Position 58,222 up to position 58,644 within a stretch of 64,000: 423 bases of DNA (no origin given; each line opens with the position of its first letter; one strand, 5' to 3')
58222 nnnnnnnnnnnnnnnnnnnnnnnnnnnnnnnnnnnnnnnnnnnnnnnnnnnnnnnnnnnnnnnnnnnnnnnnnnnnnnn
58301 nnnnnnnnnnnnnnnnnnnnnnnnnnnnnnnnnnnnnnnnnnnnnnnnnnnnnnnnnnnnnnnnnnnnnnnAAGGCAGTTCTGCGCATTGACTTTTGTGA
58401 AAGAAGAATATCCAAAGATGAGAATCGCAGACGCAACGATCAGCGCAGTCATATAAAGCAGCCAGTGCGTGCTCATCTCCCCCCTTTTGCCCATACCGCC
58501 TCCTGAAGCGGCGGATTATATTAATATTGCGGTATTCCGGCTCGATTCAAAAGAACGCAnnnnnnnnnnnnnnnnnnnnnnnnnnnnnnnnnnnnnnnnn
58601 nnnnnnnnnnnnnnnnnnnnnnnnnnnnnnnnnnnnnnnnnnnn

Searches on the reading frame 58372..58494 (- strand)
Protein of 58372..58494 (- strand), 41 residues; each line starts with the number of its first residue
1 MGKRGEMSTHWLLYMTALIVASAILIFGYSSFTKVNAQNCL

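Call 80: search_protein_families(library=pfam, proteins=[window:58372-58494:-], max_evalue=10)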
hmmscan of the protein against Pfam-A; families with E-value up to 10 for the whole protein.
seq(41 aa): 1 family
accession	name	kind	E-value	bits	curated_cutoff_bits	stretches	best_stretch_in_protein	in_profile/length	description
PF20482.3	DUF6722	-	0.02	15.6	27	1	6-29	24-47/49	Family of unknown function (DUF6722)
